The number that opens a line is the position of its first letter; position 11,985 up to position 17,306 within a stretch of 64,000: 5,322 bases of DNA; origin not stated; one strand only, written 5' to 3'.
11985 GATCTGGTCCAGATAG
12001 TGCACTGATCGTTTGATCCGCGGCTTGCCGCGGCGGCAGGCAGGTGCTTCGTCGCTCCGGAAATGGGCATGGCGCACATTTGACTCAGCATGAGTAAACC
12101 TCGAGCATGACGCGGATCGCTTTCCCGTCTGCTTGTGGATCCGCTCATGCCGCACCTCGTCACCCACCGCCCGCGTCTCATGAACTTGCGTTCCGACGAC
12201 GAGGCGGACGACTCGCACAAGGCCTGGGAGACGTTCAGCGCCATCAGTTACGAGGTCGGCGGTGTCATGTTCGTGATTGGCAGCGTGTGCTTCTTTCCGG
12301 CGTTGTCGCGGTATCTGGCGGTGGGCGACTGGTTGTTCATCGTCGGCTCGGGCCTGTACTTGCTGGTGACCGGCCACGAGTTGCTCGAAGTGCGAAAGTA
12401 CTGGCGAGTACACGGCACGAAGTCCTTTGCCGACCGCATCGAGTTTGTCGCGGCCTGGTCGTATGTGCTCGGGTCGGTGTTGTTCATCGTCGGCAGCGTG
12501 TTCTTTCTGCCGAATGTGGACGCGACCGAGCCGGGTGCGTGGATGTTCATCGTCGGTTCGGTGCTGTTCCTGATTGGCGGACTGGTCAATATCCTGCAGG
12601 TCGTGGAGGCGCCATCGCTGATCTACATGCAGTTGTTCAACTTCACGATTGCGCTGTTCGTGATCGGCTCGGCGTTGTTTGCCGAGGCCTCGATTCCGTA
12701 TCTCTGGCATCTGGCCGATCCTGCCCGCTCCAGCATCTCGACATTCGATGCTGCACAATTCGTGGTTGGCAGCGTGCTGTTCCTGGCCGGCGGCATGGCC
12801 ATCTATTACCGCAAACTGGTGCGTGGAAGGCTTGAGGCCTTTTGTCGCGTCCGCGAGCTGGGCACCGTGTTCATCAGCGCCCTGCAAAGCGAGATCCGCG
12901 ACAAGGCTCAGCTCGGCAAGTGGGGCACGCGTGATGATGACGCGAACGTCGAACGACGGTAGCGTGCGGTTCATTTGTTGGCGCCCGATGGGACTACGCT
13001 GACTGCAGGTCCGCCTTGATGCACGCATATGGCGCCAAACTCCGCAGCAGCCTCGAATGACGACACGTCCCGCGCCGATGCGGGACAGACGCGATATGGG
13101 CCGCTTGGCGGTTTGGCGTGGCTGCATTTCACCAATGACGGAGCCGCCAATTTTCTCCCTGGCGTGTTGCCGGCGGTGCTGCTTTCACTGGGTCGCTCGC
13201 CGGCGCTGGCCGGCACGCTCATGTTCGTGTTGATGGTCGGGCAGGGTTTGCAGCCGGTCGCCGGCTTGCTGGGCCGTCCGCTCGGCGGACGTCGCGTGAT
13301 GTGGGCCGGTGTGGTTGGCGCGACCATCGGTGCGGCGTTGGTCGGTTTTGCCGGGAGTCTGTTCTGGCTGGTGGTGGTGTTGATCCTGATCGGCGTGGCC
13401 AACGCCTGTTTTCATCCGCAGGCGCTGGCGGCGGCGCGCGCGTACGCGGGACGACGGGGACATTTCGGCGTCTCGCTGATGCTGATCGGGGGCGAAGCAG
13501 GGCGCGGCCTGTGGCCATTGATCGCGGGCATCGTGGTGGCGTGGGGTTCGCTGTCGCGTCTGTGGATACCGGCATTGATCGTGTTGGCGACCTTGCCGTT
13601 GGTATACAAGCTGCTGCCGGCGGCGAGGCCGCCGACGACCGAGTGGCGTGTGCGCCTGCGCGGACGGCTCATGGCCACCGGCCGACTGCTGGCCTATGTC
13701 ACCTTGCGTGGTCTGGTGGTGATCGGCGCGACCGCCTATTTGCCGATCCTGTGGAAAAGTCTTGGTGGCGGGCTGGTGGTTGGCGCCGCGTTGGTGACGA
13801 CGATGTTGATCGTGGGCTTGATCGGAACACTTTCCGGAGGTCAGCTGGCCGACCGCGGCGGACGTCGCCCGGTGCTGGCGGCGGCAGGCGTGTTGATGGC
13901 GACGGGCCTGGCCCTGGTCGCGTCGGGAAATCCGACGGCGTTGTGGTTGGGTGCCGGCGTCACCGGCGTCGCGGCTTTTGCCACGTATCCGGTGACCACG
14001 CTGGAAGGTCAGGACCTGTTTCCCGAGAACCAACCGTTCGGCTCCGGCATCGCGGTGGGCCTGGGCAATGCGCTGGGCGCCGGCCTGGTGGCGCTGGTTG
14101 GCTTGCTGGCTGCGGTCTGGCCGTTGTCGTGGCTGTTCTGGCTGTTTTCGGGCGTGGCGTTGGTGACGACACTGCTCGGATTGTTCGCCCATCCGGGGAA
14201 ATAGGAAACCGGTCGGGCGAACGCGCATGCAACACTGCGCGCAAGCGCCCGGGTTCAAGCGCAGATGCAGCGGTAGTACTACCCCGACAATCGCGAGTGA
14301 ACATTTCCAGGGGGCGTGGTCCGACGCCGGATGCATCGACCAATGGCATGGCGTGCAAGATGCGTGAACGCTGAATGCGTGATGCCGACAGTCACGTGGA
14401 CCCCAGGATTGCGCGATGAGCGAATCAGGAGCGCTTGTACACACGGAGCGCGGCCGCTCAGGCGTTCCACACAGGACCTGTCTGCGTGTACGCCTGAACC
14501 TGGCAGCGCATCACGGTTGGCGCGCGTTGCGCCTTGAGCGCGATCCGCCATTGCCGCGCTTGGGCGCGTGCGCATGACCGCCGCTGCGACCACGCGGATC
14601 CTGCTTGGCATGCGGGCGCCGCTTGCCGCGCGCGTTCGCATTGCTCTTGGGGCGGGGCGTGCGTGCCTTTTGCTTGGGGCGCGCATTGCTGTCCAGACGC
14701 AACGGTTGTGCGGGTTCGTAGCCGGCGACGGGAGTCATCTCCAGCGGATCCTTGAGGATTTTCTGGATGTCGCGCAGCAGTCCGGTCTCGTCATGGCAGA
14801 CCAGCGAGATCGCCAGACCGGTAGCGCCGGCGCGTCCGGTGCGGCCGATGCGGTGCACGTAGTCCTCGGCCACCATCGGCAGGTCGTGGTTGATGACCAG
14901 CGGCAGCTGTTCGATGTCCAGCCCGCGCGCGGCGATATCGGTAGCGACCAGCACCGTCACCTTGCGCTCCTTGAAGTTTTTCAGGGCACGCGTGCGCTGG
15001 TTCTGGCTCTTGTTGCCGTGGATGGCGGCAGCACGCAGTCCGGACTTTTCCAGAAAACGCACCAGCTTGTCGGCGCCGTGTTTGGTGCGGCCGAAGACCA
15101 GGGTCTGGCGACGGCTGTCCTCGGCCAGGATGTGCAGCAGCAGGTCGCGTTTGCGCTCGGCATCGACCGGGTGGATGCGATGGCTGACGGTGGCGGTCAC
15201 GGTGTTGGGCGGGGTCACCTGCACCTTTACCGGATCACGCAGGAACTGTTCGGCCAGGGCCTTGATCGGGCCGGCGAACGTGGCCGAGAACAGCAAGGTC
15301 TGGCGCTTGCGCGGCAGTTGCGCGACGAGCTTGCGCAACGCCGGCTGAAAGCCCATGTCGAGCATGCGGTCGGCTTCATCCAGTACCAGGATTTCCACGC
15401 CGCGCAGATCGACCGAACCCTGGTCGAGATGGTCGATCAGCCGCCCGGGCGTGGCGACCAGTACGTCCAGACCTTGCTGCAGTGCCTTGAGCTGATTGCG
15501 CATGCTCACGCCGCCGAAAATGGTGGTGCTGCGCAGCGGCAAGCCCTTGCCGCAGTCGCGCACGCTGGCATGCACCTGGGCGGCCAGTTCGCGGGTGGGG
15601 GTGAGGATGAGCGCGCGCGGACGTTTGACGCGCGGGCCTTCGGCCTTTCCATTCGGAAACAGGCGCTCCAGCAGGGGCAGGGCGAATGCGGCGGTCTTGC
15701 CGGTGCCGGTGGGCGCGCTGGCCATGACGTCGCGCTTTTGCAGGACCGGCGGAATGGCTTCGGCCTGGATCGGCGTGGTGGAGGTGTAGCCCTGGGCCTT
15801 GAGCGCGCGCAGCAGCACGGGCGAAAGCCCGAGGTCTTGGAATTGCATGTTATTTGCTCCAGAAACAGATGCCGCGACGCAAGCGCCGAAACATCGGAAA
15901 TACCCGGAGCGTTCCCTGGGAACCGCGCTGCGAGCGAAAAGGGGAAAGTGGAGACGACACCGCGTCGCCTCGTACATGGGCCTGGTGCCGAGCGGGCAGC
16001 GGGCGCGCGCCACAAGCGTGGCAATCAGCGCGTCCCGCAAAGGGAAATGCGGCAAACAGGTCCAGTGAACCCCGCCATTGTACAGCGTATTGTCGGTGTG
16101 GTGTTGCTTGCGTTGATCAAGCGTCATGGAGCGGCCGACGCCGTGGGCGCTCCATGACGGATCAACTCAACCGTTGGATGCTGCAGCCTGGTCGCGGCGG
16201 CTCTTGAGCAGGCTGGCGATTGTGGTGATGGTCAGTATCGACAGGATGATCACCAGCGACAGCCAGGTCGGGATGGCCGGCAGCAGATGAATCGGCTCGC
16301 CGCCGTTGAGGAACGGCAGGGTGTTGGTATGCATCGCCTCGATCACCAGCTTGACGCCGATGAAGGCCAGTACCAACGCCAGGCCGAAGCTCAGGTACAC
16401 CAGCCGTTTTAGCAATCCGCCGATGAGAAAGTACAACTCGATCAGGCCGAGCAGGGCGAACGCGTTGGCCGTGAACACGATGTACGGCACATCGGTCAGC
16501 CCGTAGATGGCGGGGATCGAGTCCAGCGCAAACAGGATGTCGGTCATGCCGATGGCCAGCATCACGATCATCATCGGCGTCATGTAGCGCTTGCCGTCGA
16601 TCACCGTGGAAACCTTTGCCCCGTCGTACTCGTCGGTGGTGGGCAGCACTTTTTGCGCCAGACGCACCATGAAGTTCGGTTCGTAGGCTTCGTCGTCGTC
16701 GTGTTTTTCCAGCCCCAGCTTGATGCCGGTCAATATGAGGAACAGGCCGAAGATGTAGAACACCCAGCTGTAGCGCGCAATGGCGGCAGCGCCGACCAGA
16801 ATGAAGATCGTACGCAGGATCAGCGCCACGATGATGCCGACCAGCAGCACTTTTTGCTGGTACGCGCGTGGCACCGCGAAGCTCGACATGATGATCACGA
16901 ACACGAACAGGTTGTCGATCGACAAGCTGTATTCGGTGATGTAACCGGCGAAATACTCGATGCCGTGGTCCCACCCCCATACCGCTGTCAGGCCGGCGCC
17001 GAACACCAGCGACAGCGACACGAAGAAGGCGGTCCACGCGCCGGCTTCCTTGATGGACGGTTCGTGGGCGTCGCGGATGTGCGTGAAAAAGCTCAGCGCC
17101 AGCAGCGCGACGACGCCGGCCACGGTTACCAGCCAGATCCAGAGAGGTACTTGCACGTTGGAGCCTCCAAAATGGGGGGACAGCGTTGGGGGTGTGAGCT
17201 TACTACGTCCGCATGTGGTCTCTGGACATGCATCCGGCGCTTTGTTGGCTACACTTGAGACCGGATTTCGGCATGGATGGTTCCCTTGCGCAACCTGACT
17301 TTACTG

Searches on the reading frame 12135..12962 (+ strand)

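Call 16: search_protein_families(library=pfam, proteins=[window:12135-12962:+], max_evalue=0.00001)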
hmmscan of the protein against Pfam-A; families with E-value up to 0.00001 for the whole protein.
window:12135-12962:+ (275 aa): 1 family
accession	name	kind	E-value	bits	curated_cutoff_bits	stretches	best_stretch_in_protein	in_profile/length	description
PF14145.11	YrhK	-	3.1e-28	97.8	26.1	2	103-155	4-56/58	YrhK-like protein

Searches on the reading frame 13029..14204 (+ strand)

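Call 15: search_protein_families(library=pfam, proteins=[window:13029-14204:+], max_evalue=0.00001)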
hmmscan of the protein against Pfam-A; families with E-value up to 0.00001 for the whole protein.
window:13029-14204:+ (391 aa): 1 family
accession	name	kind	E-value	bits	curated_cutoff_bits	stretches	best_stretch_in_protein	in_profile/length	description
PF07690.21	MFS_1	-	1.5e-20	73.8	33.4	2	31-264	3-252/347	Major Facilitator Superfamily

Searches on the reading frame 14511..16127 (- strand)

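Call 15: search_protein_families(library=pfam, proteins=[window:14511-16127:-], max_evalue=0.00001)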
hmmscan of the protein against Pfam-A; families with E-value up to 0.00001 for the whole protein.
window:14511-16127:- (538 aa): 3 families
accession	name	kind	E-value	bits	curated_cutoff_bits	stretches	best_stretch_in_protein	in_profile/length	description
PF00270.35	DEAD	-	8.1e-51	172.5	26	1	118-286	1-162/167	DEAD/DEAH box helicase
PF00271.37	Helicase_C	-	4.1e-30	104.7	23.5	1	326-434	2-110/110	Helicase conserved C-terminal domain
PF04851.21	ResIII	-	1.9e-08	34.8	22.5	1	118-284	5-162/164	Type III restriction enzyme, res subunit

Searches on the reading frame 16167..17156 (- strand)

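Call 15: search_protein_families(library=pfam, proteins=[window:16167-17156:-], max_evalue=0.00001)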
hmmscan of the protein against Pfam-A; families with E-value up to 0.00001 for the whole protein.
window:16167-17156:- (329 aa): 1 family
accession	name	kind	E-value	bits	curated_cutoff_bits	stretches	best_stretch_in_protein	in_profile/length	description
PF03741.22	TerC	-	1.4e-47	162.2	27.8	1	69-273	1-177/178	Integral membrane protein TerC family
